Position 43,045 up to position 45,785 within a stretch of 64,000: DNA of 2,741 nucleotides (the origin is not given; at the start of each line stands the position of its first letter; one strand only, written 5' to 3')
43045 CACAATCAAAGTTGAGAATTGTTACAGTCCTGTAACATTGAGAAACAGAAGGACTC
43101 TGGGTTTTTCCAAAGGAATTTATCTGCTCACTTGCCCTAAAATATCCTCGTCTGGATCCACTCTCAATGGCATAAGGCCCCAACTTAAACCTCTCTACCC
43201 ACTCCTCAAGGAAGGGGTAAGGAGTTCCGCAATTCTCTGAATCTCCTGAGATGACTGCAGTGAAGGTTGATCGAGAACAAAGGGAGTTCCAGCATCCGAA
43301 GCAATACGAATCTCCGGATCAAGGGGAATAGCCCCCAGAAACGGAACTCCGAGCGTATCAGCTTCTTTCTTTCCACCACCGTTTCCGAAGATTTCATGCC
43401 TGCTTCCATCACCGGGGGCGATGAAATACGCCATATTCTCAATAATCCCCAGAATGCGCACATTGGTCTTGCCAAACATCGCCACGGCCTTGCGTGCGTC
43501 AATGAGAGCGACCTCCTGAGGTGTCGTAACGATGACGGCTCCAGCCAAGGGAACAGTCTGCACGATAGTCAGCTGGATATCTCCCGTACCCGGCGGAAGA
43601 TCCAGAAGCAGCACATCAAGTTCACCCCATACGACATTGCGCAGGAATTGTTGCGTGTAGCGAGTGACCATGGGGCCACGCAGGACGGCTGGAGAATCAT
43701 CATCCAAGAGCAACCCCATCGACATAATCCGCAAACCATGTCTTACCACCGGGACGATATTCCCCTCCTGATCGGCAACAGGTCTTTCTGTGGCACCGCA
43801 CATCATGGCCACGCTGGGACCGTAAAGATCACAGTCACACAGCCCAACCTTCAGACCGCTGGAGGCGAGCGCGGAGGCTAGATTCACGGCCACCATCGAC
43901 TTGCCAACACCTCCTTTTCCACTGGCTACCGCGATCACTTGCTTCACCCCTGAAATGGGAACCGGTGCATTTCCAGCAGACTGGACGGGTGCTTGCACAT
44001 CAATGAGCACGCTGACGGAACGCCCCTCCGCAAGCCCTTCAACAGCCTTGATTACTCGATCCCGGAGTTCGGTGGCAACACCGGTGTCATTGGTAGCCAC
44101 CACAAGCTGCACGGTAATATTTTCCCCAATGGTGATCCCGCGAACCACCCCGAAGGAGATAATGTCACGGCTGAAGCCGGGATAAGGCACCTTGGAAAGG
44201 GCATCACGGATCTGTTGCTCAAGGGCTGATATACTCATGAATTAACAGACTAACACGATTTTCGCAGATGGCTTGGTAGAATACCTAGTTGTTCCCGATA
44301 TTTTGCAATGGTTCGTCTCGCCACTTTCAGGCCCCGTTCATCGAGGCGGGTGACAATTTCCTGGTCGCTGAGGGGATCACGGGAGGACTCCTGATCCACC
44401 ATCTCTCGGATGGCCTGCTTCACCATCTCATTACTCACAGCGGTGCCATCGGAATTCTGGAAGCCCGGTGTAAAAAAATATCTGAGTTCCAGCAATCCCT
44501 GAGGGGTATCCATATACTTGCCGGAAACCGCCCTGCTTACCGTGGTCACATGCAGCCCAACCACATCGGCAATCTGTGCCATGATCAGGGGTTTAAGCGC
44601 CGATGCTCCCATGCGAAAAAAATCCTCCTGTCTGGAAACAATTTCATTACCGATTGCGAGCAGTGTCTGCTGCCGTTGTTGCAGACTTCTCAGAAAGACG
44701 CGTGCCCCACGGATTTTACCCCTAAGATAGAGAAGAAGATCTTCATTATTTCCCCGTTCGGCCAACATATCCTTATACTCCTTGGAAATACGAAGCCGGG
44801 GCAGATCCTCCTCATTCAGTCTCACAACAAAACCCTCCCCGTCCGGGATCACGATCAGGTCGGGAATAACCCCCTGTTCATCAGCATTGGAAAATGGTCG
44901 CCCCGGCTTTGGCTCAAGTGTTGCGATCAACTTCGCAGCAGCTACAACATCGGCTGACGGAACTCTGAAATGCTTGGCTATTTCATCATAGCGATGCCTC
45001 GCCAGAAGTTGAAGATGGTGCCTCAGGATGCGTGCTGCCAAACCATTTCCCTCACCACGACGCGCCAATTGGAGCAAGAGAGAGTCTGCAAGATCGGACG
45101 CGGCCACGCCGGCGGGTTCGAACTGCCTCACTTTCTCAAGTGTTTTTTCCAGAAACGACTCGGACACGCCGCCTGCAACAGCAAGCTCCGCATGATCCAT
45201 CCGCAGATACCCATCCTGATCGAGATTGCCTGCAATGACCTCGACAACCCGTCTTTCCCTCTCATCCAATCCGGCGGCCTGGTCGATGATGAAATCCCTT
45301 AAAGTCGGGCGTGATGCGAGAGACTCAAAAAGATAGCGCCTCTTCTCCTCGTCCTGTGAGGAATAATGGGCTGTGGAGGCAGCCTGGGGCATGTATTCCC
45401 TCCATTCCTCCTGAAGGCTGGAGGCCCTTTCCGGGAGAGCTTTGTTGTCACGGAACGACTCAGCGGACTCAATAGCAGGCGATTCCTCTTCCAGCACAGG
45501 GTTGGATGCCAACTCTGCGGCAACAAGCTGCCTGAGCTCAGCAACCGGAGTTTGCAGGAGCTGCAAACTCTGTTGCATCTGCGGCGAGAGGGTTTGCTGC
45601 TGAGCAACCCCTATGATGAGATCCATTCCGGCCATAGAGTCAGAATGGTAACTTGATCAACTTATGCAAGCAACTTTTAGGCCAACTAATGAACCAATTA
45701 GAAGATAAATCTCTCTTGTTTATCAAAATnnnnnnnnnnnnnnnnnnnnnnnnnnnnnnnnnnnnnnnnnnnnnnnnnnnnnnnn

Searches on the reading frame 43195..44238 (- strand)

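Call 28: search_protein_families(library=pfam, proteins=[window:43195-44238:-], max_evalue=0.001)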
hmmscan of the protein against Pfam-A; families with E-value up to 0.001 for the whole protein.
window:43195-44238:- (347 aa): 6 families
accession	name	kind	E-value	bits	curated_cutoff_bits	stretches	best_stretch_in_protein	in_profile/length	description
PF10609.15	ParA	-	1.6e-95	319.6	27.1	1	98-338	2-243/246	NUBPL iron-transfer P-loop NTPase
PF01656.29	CbiA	-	8.9e-14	52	25.4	1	102-319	1-124/125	CobQ/CobB/MinD/ParA nucleotide binding domain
PF13614.12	AAA_31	-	7.7e-10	39.4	27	1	100-139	2-41/177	AAA domain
PF01883.24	FeS_assembly_P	-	4.1e-09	37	23.5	1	7-77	1-71/73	Iron-sulfur cluster assembly protein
PF09140.17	MipZ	-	5.3e-06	26.4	20.7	1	101-144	2-45/262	ATPase MipZ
PF00142.24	Fer4_NifH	-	5.9e-06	26.4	25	1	106-147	6-47/271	4Fe-4S iron sulfur cluster binding proteins, NifH/frxC family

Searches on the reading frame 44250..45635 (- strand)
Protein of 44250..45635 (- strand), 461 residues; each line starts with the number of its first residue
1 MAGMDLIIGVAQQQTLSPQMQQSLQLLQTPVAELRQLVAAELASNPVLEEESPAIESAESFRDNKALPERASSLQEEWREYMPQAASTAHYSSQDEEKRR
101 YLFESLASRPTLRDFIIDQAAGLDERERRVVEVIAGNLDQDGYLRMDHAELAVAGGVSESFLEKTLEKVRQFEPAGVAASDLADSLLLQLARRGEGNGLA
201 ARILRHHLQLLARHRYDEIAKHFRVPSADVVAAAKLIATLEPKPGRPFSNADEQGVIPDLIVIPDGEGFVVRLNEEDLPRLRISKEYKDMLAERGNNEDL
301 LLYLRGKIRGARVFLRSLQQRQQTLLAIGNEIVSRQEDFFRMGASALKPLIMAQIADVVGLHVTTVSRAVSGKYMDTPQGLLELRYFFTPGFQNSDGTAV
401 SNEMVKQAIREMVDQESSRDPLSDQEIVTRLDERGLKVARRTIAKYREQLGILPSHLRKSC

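Call 28: search_protein_families(library=pfam, proteins=[window:44250-45635:-], max_evalue=0.001)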
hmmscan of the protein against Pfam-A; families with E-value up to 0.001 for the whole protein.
window:44250-45635:- (461 aa): 3 families
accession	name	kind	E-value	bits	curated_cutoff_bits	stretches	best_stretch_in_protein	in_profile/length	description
PF04552.19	Sigma54_DBD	-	7.3e-56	188.8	22.8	1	303-459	3-159/160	Sigma-54, DNA binding domain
PF04963.19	Sigma54_CBD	-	1.9e-50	171.6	22.9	1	106-287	6-185/185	Sigma-54 factor, core binding domain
PF00309.25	Sigma54_AID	-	2.4e-12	46.9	23.8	1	8-50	4-46/46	Sigma-54 factor, Activator interacting domain (AID)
